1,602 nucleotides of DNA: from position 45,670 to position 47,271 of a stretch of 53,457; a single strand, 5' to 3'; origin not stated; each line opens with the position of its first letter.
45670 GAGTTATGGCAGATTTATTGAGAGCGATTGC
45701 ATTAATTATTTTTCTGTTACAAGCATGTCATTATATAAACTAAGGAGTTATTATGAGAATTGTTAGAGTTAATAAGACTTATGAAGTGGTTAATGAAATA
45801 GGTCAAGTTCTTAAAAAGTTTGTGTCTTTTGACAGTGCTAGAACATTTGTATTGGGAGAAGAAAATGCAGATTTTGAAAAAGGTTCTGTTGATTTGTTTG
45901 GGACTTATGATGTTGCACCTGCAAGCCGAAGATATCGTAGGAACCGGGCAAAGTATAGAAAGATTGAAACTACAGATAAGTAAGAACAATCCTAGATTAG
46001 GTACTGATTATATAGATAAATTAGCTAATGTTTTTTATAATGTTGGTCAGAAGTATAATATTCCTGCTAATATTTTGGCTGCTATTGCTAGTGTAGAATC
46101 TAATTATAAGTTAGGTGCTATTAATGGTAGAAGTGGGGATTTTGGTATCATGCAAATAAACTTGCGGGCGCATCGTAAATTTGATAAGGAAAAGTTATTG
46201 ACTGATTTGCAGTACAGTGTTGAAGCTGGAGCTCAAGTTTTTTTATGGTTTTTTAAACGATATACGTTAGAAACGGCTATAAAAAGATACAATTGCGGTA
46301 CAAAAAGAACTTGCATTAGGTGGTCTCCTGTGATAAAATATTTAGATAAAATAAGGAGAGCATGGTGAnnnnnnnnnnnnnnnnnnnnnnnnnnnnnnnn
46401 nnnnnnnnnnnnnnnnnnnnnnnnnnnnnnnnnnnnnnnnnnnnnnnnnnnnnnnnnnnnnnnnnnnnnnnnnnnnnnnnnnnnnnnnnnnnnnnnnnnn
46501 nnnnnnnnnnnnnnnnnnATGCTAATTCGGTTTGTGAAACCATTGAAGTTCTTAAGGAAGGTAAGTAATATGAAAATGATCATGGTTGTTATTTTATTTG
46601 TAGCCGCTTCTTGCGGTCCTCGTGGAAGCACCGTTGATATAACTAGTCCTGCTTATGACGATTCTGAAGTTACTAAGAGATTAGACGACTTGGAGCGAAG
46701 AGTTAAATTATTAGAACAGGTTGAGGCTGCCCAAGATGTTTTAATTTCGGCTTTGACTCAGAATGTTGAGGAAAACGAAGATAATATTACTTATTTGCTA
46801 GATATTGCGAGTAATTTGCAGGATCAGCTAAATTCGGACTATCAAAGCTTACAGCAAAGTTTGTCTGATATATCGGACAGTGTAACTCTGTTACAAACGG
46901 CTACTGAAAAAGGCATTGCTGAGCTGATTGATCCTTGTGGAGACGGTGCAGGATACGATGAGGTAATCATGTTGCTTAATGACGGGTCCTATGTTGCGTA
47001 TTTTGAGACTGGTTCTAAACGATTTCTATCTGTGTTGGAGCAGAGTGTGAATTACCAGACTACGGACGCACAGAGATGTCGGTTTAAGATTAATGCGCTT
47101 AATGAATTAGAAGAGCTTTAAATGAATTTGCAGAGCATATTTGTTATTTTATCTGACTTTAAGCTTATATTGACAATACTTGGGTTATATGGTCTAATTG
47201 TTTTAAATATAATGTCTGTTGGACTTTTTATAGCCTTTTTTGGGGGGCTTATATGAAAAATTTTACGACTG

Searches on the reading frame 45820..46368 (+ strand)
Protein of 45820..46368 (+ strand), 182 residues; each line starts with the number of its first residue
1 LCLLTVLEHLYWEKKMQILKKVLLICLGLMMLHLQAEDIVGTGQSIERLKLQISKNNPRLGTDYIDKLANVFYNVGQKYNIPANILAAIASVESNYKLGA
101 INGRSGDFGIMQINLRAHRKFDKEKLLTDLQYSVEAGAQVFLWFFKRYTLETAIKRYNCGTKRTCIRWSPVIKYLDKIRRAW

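Call 27: search_protein_families(library=pfam, proteins=[window:45820-46368:+], max_evalue=0.01)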
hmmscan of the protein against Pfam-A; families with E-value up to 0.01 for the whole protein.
window:45820-46368:+ (182 aa): 2 families
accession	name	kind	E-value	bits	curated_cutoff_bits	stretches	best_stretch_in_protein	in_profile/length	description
PF01464.25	SLT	-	3.1e-15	56.2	21.3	1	75-163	6-100/117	Transglycosylase SLT domain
PF13406.11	SLT_2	-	0.00023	20.9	24.3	1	53-96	58-101/292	Transglycosylase SLT domain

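Call 54: search_protein_families(library=phrogs, proteins=[window:45820-46368:+], max_evalue=0.01)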
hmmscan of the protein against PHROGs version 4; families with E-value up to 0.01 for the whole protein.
window:45820-46368:+ (182 aa): 12 families
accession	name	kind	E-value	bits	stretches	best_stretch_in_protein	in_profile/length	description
phrog_32437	-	unknown function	2e-07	32.2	1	20-165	24-174/205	-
phrog_2533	-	unknown function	5.5e-07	29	1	59-162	736-841/1130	-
phrog_600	-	unknown function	1.7e-06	28.9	1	37-164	18-150/178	unknown function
phrog_2013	-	tail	1.9e-06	27.9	1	56-163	453-565/657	lytic tail protein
phrog_19349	-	unknown function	8.8e-06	26.6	1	66-152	68-157/204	-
phrog_669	-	lysis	1.3e-05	23.7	1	48-161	904-1020/1946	endolysin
phrog_38584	-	unknown function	0.00035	21.8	1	67-169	18-129/169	-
phrog_4067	-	other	0.00058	19.3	1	58-114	660-716/980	transglycosylase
phrog_14342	-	tail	0.00093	19.9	1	68-162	141-235/272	lytic tail fiber protein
phrog_13449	-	other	0.0016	18.9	1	70-168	9-104/269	transglycosylase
phrog_21776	-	other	0.0017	19.1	1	75-161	101-210/238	transglycosylase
phrog_38211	-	other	0.0093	16.4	0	29-141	15-126/219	transglycosylase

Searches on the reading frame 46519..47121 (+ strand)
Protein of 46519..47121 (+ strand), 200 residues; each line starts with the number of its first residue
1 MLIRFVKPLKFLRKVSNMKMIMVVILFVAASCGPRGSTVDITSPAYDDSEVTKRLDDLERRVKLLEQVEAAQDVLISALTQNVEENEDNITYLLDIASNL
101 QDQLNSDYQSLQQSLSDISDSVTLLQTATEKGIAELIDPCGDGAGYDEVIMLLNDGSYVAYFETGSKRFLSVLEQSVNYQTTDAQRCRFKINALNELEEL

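Call 27: search_protein_families(library=pfam, proteins=[window:46519-47121:+], max_evalue=0.01)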
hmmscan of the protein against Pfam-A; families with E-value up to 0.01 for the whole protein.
window:46519-47121:+ (200 aa): 1 family
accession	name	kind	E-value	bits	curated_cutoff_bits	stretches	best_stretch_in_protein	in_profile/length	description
PF00435.27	Spectrin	-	0.002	19.1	29.9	0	79-136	46-103/105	Spectrin repeat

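Call 37: search_protein_families(library=ncbifam, proteins=[window:46519-47121:+], max_evalue=0.01)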
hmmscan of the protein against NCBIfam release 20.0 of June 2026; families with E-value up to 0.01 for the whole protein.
window:46519-47121:+ (200 aa): 1 family
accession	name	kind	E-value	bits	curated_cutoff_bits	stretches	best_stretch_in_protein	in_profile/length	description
NF045838.1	MG289_thiam_LP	equivalog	0.0019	17.7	225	1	18-131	9-131/390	ABC transporter thiamine pyrophosphate-binding lipoprotein p37/Cypl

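Call 54: search_protein_families(library=phrogs, proteins=[window:46519-47121:+], max_evalue=0.01)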
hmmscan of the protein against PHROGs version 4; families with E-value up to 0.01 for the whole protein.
window:46519-47121:+ (200 aa): 1 family
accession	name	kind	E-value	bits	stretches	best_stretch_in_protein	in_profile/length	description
phrog_2975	-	lysis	0.001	20.1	1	18-88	9-79/136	Rz-like spanin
